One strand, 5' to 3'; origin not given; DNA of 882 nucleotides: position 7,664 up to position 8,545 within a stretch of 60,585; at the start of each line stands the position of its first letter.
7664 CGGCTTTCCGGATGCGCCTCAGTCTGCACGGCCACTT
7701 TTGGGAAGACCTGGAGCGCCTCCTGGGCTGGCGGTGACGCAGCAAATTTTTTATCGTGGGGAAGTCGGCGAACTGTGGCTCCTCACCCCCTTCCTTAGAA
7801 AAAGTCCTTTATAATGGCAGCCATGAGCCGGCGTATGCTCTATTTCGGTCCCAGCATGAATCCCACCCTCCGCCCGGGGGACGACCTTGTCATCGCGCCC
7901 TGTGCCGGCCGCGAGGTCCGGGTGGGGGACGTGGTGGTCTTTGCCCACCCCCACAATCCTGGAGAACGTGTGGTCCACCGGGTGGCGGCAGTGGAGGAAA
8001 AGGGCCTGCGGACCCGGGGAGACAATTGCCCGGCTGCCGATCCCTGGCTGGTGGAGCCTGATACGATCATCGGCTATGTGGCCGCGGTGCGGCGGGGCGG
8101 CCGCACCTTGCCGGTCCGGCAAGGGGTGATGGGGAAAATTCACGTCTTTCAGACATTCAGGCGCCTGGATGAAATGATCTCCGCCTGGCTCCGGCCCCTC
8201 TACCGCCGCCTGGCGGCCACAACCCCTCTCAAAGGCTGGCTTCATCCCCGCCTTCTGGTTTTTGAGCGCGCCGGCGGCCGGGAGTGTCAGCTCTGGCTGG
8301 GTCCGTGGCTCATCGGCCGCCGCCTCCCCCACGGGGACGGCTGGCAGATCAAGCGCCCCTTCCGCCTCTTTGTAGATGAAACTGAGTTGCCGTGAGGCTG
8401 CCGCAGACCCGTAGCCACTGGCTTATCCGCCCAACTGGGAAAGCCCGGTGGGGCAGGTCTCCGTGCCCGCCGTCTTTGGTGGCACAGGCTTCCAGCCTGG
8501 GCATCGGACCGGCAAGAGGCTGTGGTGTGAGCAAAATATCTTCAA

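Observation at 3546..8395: Complete SynChlorMet-type radical SAM RiPP cassette: PqqD + two rSAM/SPASM + P-loop ScmC-like protein + soluble S26 peptidase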

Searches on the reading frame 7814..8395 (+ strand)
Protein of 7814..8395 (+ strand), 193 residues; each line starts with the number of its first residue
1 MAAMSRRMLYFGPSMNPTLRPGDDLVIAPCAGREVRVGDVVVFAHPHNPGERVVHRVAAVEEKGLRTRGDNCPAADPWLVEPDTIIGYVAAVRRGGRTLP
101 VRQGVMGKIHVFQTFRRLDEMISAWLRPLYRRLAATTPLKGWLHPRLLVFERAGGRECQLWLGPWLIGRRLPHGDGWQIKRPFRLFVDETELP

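Call 3: search_protein_families(library=ncbifam, proteins=[window:7814-8395:+], max_evalue=0.01)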
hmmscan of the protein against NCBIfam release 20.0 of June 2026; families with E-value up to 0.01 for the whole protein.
window:7814-8395:+ (193 aa): 4 families
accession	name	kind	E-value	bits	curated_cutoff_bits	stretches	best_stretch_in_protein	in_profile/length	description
TIGR02228.1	sigpep_I_arch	equivalog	1.2e-14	54.4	51.85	1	12-92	38-123/158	signal peptidase I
TIGR02754.1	sod_Ni_protease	equivalog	1.7e-12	47.7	63.25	1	12-76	5-71/90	nickel-type superoxide dismutase maturation protease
TIGR02227.1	sigpep_I_bact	equivalog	1.1e-07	31.9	47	1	12-70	27-87/162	signal peptidase I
NF046067.1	SigPepSipWBacil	equivalog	0.00028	20.5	190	1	13-87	46-123/189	signal peptidase I SipW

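Call 4: search_protein_families(library=pfam, proteins=[window:7814-8395:+], max_evalue=0.01)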
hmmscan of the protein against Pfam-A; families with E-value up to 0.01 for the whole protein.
window:7814-8395:+ (193 aa): 2 families
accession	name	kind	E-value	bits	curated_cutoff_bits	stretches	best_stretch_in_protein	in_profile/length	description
PF10502.14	Peptidase_S26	-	2.1e-06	28.3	22.9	1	12-60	30-80/168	Signal peptidase, peptidase S26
PF00717.28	Peptidase_S24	-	0.00062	19.9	23.3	1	12-87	42-113/116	Peptidase S24-like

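Call 34: search_solved_structures(query=window:7814-8395:+, max_evalue=1, show_alignments=2)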
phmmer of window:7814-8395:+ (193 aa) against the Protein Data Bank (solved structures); distinct sequences matched with E-value up to 1: 5.
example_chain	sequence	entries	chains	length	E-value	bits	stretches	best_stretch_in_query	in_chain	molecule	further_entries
7p2p_A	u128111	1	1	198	0.086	15.7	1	10-76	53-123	Signal peptidase complex catalytic subunit SEC11A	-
9rjb_A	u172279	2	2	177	0.16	14.8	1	11-76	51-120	Signal peptidase complex catalytic subunit SEC11A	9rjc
7p2q_A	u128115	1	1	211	0.18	14.6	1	10-77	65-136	Signal peptidase complex catalytic subunit SEC11C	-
8gtc_P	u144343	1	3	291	0.21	14.4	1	107-176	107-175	Hub protein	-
9xzy_H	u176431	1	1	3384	0.28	14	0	22-61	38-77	GATOR1 complex protein DEPDC5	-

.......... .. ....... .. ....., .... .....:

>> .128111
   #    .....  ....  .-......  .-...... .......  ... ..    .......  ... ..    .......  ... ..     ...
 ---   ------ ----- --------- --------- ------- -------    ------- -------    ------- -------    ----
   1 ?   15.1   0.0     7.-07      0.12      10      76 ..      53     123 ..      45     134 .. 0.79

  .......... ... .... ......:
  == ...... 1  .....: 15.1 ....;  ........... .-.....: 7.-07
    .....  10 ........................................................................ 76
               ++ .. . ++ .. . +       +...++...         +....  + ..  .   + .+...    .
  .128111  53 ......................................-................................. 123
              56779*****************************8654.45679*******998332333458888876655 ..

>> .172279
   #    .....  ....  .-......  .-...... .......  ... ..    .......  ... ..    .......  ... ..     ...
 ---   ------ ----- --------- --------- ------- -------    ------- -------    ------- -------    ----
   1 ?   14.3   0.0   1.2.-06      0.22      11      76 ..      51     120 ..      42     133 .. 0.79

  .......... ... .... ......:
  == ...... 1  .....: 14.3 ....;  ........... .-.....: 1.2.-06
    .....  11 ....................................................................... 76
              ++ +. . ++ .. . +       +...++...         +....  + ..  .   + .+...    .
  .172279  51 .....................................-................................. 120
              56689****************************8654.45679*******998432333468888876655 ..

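Call 60: find_homologous_proteins(query=window:7814-8395:+, max_evalue=0.00001)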
Query window:7814-8395:+ (193 aa): 347 proteins with E <= 0.00001 among 1276 candidates; the best 120 are listed.
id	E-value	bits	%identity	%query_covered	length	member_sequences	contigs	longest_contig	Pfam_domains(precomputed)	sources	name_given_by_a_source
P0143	1.1e-123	429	99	96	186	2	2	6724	PF10502.15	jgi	jgi:signal peptidase I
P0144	5.3e-101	355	86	93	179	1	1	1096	-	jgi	jgi:hypothetical protein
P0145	2.6e-73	264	65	98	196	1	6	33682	PF10502.15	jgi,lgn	-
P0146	8.4e-61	223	58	98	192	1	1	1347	PF10502.15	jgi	jgi:hypothetical protein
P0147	1.0e-52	197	52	98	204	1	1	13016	-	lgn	-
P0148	2.4e-51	192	50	98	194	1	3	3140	-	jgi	jgi:hypothetical protein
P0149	8.0e-50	187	48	98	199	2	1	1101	-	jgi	jgi:signal peptidase I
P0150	1.2e-49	187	48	98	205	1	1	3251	-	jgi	jgi:hypothetical protein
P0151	1.3e-49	187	49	98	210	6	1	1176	-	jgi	jgi:hypothetical protein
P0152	2.0e-49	186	47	98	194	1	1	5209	-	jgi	jgi:hypothetical protein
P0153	2.9e-48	182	47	98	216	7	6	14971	-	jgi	jgi:hypothetical protein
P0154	1.6e-47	180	49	98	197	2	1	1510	-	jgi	jgi:hypothetical protein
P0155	1.6e-47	180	48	98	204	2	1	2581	-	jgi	jgi:signal peptidase I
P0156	1.1e-46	177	46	98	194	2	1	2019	-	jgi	jgi:hypothetical protein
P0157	1.7e-46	176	50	95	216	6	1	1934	-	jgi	jgi:hypothetical protein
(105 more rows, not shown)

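Call 66: predict_structure(alignment_id=A3)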
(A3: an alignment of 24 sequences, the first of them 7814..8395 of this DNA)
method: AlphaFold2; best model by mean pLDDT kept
length: 193 residues; sequences in the alignment: 24
mean_pLDDT: 87.4   pTM: 0.63
mean pLDDT of the five models: 87.4, 86.2, 85.2, 85.1, 83.5
residues with pLDDT >= 90: 105; 70-90: 75; 50-70: 13; < 50: 0
segments of 3 or more residues with pLDDT < 50: none
pLDDT, mean of each block of 10 residues (from residue 1): 79 84 94 92 95 95 94 91 95 95 75 74 81 75 86 95 92 89 82 85
secondary structure, 60 per line:
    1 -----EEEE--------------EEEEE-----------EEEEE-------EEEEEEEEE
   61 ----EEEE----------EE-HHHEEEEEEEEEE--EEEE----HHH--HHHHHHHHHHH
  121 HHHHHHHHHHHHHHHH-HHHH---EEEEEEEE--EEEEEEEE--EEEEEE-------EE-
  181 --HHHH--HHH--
elements in order: E6-9 E24-28 E40-44 E52-60 E65-68 E85-94 E97-100 H110-136 H138-141 E145-152 E155-162 E165-170 H183-186

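Call 68: fold_search(model_id=the predicted structure, library=pdb)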
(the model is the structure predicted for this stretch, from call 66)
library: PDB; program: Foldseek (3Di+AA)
matches with E <= 10: 573; with E <= 0.001: 2
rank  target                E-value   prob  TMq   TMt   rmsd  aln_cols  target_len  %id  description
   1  7p2q_A                1.7e-04  1.00  0.39  0.49   8.8       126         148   24  Human Signal Peptidase Complex Paralog C (SPC-C) (released 2021-10-06)
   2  1t7d_B                8.4e-04  1.00  0.27  0.24  16.2       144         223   17  Crystal structure of Escherichia coli type I signal peptidase in complex with a lipopeptide inhibitor (released 2004-07-13)
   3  3iiq_B                1.4e-03  0.98  0.27  0.23  16.4       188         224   16  Crystallographic analysis of bacterial signal peptidase in ternary complex with Arylomycin A2 and a beta-sultam inhibi (released 2009-09-01)
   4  7p2p_A                1.6e-03  1.00  0.38  0.49   8.9       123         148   24  Human Signal Peptidase Complex Paralog A (SPC-A) (released 2021-10-06)
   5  3s04_B                1.6e-03  1.00  0.35  0.30  12.3       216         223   12  Crystal structure of Escherichia coli type I signal peptidase in complex with an Arylomycin Lipoglycopeptide Antibioti (released 2011-10-05)
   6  4n31_A                1.8e-03  1.00  0.33  0.44   7.8       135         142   18  Structure and activity of Streptococcus pyogenes SipA: a signal peptidase homologue essential for pilus polymerisation (released 2014-08-20)
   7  3s04_A                1.9e-03  1.00  0.28  0.26  17.0       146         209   19  Crystal structure of Escherichia coli type I signal peptidase in complex with an Arylomycin Lipoglycopeptide Antibioti (released 2011-10-05)
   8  1b12_C                2.9e-03  0.99  0.25  0.22  17.8       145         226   19  CRYSTAL STRUCTURE OF TYPE 1 SIGNAL PEPTIDASE FROM ESCHERICHIA COLI IN COMPLEX WITH A BETA-LACTAM INHIBITOR (released 1999-12-10)
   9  1t7d_A                3.8e-03  0.99  0.26  0.24  15.9       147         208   16  Crystal structure of Escherichia coli type I signal peptidase in complex with a lipopeptide inhibitor (released 2004-07-13)
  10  3iiq_A                4.7e-03  1.00  0.25  0.23  10.2        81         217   25  Crystallographic analysis of bacterial signal peptidase in ternary complex with Arylomycin A2 and a beta-sultam inhibi (released 2009-09-01)
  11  9nlo_B                6.3e-03  1.00  0.35  0.30  11.5       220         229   14  Escherichia coli Signal Peptidase I Delta 2-76 P84A in complex with lipopeptide inhibitor (released 2025-11-19)
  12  1kn9_B                6.6e-03  0.99  0.28  0.24  17.0       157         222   18  CRYSTAL STRUCTURE OF A BACTERIAL SIGNAL PEPTIDASE APO-ENZYME, IMPLICATIONS FOR SIGNAL PEPTIDE BINDING AND THE SER-LYS  (released 2002-01-30)
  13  4wvj_A                7.8e-03  1.00  0.28  0.11  11.0        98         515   21  Crystal structure of the Type-I signal peptidase from Staphylococcus aureus (SpsB) in complex with an inhibitor peptid (released 2015-09-23)
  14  6b88_B                1.2e-02  1.00  0.28  0.22  10.5       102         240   20  E. coli LepB in complex with GNE0775 ((4S,7S,10S)-10-((S)-4-amino-2-(2-(4-(tert-butyl)phenyl)-4-methylpyrimidine-5-car (released 2018-10-10)
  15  4wvi_A                1.3e-02  1.00  0.40  0.16   2.2       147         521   18  Crystal structure of the Type-I signal peptidase from Staphylococcus aureus (SpsB) in complex with a substrate peptide (released 2015-09-23)
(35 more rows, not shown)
